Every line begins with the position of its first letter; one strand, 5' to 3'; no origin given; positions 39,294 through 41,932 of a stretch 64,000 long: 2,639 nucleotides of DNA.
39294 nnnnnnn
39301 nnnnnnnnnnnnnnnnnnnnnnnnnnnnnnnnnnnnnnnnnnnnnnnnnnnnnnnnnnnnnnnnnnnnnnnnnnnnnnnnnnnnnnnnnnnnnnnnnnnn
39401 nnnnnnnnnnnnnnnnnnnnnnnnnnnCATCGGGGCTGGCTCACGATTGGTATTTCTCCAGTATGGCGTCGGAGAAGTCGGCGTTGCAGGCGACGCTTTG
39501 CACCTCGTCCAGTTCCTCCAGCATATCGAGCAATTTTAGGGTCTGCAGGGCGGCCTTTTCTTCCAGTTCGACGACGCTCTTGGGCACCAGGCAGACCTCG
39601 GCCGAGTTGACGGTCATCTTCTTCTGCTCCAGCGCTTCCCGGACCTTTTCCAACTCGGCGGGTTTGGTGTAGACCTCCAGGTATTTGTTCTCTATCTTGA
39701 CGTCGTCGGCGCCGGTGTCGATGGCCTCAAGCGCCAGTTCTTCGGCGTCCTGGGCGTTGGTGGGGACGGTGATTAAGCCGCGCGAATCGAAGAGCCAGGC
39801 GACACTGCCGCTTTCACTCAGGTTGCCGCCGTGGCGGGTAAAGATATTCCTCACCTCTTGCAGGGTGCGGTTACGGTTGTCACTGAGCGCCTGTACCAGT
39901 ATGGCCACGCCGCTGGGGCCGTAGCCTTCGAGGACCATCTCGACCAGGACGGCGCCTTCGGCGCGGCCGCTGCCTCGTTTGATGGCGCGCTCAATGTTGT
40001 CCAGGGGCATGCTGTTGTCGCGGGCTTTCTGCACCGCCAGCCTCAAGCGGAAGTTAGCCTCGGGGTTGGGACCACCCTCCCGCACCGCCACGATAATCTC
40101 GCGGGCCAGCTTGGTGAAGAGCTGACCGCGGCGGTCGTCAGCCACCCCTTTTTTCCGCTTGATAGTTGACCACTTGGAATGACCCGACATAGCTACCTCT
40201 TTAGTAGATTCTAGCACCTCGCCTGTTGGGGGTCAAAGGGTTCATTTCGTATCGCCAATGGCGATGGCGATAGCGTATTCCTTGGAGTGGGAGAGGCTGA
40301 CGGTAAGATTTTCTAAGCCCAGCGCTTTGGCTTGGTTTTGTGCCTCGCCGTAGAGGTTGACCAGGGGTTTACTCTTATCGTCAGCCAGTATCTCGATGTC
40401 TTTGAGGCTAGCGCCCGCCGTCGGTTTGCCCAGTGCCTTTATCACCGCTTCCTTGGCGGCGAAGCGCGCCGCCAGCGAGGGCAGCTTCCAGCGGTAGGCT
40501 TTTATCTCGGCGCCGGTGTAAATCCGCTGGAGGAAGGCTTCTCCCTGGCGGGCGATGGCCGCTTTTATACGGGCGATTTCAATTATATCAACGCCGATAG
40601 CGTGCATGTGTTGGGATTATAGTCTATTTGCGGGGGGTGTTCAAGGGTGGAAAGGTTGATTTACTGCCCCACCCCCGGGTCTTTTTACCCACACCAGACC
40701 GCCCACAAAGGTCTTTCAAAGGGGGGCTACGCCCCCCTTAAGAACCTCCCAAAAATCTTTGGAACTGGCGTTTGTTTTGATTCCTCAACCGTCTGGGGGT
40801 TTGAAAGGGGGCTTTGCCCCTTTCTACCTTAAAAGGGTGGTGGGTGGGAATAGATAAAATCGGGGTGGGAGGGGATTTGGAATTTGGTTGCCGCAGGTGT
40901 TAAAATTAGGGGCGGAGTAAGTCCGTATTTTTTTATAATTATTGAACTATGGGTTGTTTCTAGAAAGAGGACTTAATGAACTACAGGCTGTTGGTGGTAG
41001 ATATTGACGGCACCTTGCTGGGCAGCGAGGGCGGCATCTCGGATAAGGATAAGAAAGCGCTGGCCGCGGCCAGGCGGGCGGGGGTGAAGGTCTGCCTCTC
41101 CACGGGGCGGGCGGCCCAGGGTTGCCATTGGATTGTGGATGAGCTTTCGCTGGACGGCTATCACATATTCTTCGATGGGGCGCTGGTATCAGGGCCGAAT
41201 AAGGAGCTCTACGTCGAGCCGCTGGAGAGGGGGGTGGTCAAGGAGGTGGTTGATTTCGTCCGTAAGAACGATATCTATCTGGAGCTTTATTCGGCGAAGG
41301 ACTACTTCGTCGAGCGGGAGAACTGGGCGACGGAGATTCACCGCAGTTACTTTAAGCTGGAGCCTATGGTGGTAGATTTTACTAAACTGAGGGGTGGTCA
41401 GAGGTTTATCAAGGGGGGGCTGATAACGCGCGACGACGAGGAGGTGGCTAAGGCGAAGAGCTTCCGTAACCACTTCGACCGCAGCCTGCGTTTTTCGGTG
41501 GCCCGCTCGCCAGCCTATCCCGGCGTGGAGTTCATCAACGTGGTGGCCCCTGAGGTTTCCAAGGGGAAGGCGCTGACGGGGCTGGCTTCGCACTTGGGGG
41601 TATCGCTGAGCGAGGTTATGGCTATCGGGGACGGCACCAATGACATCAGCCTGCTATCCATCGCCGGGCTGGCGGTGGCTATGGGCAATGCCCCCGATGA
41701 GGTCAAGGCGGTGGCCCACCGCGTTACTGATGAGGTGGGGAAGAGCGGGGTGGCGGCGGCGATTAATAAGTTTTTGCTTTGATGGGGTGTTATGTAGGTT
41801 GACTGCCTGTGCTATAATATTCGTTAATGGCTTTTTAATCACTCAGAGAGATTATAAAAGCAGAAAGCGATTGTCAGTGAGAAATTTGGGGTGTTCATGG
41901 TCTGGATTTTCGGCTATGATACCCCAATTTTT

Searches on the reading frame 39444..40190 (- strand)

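Call 97: search_protein_families(library=pfam, proteins=[window:39444-40190:-], max_evalue=0.00001)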
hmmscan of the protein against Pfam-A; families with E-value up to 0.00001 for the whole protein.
window:39444-40190:- (249 aa): 2 families
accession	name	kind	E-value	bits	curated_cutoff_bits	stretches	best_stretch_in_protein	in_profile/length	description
PF01709.26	Transcrip_reg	-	1.6e-52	177.9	27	1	84-237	3-160/160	TACO1/YebC second and third domain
PF20772.2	TACO1_YebC_N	-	2.3e-32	111.7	36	1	5-75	1-72/73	TACO1/YebC protein N-terminal domain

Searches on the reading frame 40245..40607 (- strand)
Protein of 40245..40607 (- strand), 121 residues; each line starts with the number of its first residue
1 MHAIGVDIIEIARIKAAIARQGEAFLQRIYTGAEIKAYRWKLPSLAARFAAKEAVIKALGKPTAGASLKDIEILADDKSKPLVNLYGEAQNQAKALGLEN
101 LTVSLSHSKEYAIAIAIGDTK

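Call 69: search_protein_families(library=pfam, proteins=[window:40245-40607:-], max_evalue=0.001)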
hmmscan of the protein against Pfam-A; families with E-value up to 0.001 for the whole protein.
window:40245-40607:- (121 aa): 1 family
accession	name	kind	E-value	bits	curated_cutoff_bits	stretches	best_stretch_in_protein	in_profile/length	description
PF01648.25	ACPS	-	8.8e-17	61.6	25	1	3-116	1-111/111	4'-phosphopantetheinyl transferase superfamily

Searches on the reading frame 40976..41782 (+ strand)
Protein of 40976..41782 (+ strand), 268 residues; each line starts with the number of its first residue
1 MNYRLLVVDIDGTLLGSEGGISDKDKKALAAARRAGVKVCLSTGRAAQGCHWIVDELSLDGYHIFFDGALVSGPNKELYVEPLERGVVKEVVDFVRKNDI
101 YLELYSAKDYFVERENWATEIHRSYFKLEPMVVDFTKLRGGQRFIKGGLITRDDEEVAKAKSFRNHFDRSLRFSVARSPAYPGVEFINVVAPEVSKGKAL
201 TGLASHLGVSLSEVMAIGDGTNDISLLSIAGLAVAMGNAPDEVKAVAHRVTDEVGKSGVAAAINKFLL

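Call 69: search_protein_families(library=pfam, proteins=[window:40976-41779:+], max_evalue=0.001)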
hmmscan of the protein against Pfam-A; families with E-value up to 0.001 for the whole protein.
window:40976-41779:+ (268 aa): 3 families
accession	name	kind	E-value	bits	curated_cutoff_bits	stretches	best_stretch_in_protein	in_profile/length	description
PF08282.18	Hydrolase_3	-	7e-53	180.4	20.9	1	6-263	1-255/255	haloacid dehalogenase-like hydrolase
PF05116.19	S6PP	-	4.3e-11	43.3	20.3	1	179-245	149-216/247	Sucrose-6F-phosphate phosphohydrolase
PF00702.32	Hydrolase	-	8.3e-08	33.3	26.4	0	147-230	117-190/191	haloacid dehalogenase-like hydrolase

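Call 92: find_encoding_contigs(protein=window:40976-41782:+, flank=1500, max_places=8)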
Protein window:40976-41782:+ (268 aa): 1 contig read that carries it; 1 place shown.
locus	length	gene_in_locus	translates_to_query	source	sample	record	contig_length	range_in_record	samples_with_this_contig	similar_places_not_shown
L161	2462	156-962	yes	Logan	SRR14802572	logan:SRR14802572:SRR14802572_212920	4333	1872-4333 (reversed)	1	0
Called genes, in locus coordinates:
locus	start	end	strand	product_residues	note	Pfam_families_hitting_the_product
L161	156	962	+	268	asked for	PF00702:Hydrolase (faint), PF08282:Hydrolase_3, PF05116:S6PP (weak)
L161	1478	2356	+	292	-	-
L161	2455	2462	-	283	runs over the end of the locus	PF11271:PorA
